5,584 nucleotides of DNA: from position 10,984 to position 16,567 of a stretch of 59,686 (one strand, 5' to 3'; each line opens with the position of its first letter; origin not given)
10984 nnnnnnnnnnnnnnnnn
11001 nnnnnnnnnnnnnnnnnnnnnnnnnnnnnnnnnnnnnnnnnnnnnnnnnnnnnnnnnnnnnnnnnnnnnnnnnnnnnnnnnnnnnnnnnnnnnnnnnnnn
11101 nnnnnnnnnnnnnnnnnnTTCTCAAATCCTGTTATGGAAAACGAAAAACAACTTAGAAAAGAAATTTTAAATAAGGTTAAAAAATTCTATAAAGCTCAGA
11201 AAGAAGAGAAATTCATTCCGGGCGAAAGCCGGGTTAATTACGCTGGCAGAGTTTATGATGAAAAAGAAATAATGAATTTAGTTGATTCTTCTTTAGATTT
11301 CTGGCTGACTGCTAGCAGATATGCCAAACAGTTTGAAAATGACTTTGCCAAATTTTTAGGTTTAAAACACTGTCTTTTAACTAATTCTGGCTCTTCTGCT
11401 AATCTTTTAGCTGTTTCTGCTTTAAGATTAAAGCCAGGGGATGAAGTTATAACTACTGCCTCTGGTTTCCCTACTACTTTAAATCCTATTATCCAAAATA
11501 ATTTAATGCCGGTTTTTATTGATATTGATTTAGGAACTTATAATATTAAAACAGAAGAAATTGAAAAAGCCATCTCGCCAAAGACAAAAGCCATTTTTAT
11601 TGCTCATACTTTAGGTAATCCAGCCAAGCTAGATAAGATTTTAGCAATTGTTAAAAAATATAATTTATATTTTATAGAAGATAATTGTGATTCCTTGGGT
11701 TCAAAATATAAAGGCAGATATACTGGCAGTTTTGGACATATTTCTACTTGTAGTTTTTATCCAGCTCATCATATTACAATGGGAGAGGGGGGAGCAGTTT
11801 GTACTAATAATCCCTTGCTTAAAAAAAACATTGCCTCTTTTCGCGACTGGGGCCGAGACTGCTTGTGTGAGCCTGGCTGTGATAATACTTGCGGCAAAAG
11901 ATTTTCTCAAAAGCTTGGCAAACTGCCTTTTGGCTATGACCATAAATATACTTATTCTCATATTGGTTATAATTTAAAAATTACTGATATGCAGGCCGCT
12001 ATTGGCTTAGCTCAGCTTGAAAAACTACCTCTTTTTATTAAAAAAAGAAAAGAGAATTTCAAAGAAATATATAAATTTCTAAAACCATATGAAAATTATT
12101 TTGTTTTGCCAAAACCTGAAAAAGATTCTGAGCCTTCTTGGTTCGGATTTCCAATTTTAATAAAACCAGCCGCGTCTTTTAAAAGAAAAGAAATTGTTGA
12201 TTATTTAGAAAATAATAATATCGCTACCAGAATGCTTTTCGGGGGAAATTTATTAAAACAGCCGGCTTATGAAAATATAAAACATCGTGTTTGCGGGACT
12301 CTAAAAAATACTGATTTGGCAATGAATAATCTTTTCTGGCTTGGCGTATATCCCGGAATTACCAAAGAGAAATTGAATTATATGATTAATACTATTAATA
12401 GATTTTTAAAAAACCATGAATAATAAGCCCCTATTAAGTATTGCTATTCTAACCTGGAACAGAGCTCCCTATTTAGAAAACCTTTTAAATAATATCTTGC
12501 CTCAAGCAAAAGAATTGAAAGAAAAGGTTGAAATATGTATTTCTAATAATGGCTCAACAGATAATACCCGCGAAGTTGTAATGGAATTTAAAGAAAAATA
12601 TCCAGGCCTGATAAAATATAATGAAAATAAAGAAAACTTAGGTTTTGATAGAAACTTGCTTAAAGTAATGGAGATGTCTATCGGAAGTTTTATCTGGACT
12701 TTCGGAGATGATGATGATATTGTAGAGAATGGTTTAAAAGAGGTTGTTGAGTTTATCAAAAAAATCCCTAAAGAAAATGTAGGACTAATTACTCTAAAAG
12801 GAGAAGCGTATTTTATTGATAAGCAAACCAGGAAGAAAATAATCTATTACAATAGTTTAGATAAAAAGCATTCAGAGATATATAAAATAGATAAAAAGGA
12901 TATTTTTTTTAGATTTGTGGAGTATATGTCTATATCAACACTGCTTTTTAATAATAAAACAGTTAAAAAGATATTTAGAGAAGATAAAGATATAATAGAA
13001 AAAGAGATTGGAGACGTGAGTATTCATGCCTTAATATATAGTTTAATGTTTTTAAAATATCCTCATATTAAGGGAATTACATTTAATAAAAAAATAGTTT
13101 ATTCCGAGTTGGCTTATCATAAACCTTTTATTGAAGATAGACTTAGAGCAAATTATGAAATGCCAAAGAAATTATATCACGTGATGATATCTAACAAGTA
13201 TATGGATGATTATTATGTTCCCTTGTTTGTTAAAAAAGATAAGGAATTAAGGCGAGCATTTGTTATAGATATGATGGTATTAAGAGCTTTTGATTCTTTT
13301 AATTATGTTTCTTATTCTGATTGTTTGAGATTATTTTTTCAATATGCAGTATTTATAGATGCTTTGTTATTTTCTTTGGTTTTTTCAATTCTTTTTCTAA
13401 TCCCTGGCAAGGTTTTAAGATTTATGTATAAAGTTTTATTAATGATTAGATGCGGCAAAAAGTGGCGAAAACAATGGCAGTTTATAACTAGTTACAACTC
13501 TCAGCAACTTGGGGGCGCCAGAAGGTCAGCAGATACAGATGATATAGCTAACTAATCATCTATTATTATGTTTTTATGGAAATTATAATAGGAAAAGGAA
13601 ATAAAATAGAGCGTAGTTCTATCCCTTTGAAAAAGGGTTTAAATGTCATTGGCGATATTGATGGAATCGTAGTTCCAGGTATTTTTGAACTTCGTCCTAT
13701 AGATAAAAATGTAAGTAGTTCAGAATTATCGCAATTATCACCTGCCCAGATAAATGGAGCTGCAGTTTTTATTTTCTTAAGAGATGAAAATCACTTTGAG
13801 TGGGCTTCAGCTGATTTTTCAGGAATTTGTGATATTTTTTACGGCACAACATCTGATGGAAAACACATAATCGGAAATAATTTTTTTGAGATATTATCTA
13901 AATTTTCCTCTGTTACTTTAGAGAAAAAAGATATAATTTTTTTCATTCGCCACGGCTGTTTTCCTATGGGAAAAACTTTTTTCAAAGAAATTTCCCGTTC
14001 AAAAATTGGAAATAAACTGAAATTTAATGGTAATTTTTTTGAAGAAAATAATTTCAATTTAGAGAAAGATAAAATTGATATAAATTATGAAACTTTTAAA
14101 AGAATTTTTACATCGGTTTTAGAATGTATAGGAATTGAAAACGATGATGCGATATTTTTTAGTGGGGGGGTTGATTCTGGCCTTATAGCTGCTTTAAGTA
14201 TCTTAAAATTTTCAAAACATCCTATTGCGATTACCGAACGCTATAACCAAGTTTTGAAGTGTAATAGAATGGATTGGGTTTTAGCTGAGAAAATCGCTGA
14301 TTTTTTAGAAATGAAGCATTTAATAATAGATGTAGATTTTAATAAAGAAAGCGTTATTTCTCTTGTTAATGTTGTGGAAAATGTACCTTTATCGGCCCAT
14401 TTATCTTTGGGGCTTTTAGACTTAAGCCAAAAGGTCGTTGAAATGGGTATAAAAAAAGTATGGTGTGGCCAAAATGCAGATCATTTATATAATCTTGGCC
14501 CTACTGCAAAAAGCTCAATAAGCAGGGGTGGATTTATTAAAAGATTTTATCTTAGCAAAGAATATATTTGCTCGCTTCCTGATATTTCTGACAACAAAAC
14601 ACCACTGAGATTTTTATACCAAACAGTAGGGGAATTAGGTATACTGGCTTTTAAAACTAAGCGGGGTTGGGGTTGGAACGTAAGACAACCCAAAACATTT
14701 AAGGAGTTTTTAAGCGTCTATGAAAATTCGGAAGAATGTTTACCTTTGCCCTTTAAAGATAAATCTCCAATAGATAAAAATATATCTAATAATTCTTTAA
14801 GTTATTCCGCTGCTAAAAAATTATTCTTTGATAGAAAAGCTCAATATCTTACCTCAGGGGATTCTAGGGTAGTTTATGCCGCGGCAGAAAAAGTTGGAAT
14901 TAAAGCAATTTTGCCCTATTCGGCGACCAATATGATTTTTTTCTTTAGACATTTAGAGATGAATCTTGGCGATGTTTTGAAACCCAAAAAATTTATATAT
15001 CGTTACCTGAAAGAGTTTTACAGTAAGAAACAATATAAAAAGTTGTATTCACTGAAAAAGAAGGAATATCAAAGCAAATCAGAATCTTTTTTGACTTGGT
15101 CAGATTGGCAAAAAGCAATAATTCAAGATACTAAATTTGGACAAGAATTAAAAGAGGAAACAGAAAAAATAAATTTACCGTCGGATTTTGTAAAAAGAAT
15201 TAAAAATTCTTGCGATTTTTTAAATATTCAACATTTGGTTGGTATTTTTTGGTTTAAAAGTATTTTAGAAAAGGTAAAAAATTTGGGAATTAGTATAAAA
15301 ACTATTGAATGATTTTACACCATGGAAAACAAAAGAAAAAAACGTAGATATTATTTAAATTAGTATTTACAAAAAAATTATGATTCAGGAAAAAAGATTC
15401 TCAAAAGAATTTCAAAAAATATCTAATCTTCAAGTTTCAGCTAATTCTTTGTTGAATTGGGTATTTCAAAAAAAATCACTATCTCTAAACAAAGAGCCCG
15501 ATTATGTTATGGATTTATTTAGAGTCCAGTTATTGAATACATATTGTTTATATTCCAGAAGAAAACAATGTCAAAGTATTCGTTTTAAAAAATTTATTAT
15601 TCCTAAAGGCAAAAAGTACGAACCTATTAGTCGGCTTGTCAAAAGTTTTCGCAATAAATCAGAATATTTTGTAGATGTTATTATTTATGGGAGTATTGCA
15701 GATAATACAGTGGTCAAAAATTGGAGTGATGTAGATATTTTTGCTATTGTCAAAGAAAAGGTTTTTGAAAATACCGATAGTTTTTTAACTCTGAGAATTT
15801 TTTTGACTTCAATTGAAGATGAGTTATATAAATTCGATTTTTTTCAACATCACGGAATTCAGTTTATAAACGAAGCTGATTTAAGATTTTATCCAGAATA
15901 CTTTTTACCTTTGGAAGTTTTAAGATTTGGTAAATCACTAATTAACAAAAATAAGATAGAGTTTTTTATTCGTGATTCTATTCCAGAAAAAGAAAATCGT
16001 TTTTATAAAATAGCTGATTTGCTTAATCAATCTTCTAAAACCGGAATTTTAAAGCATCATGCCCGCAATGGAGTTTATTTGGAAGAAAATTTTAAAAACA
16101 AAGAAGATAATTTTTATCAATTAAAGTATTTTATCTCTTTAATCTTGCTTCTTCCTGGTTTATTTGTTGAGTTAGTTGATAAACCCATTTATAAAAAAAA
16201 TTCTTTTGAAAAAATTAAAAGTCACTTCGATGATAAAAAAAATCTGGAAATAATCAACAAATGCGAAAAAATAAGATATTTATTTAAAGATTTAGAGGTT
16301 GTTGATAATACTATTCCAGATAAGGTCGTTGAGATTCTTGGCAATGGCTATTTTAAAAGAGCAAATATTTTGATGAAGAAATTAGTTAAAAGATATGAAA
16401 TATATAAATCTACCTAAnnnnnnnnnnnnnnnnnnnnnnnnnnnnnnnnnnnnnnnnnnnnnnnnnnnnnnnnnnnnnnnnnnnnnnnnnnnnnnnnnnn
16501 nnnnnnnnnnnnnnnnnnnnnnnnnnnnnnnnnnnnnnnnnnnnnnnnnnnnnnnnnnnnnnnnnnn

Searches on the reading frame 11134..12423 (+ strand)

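Call 6: search_protein_families(library=pfam, proteins=[window:11134-12423:+], max_evalue=0.001)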
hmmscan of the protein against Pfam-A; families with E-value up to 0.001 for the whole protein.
window:11134-12423:+ (429 aa): 5 families
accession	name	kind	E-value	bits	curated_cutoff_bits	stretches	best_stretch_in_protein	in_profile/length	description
PF01041.23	DegT_DnrJ_EryC1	-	6.4e-99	332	19.8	1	43-421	4-359/360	DegT/DnrJ/EryC1/StrS aminotransferase family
PF01053.26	Cys_Met_Meta_PP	-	8.7e-10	38.1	27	1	65-194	55-184/381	Cys/Met metabolism PLP-dependent enzyme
PF00266.25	Aminotran_5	-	3.5e-08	33.2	21.5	1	57-190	38-182/371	Aminotransferase class-V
PF01212.27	Beta_elim_lyase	-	6.7e-07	29.3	27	1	62-183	32-168/288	Beta-eliminating lyase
PF00155.27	Aminotran_1_2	-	1.1e-05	25.3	19.7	1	61-183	41-185/361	Aminotransferase class I and II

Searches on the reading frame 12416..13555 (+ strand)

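Call 6: search_protein_families(library=pfam, proteins=[window:12416-13555:+], max_evalue=0.001)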
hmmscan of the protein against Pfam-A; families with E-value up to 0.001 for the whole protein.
window:12416-13555:+ (379 aa): 2 families
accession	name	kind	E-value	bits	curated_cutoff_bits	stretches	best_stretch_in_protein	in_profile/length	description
PF00535.33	Glycos_transf_2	-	2.6e-19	70.2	23.3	1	8-141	1-130/168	Glycosyl transferase family 2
PF13641.12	Glyco_tranf_2_3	-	5.6e-08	33.5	27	1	7-116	3-112/230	Glycosyltransferase like family 2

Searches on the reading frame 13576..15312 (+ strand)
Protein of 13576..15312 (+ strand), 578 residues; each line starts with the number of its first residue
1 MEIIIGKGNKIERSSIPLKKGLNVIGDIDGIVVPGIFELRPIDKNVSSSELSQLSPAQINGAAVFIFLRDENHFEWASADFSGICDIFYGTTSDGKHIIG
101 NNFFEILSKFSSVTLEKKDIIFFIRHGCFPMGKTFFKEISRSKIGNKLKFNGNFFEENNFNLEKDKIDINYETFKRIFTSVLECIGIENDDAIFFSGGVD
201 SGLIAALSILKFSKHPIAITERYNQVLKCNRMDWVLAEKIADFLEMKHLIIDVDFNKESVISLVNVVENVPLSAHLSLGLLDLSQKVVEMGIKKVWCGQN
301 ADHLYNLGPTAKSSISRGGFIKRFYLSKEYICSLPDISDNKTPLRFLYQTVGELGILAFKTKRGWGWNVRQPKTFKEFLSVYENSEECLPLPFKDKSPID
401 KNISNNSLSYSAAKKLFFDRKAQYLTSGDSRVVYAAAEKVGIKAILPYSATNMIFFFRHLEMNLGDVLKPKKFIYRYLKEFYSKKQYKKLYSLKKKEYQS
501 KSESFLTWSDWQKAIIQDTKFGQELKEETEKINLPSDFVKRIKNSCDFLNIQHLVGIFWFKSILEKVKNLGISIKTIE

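Call 6: search_protein_families(library=pfam, proteins=[window:13576-15312:+], max_evalue=0.001)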
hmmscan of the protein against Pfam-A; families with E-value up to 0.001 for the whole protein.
window:13576-15312:+ (578 aa): 1 family
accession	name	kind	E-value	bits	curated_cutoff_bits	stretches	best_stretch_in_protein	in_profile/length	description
PF00733.27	Asn_synthase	-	6.7e-06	26.4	21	1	193-305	22-132/354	Asparagine synthase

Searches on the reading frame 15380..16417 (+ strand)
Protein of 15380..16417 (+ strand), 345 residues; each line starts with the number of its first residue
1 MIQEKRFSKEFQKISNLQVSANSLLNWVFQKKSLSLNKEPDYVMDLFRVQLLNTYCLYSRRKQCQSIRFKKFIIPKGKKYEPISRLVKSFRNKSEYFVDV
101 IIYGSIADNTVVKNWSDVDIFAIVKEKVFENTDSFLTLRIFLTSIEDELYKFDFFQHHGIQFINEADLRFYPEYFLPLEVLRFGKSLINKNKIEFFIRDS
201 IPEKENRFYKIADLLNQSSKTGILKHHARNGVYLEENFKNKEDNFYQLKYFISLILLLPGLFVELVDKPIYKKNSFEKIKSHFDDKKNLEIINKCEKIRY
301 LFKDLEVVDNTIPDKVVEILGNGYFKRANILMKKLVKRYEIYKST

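Call 6: search_protein_families(library=pfam, proteins=[window:15380-16417:+], max_evalue=0.001)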
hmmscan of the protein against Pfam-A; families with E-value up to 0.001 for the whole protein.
window:15380-16417:+ (345 aa): 1 family
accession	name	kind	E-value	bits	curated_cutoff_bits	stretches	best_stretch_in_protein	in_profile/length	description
PF01909.29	NTP_transf_2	-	4.5e-05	24.2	21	1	84-142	2-47/93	Nucleotidyltransferase domain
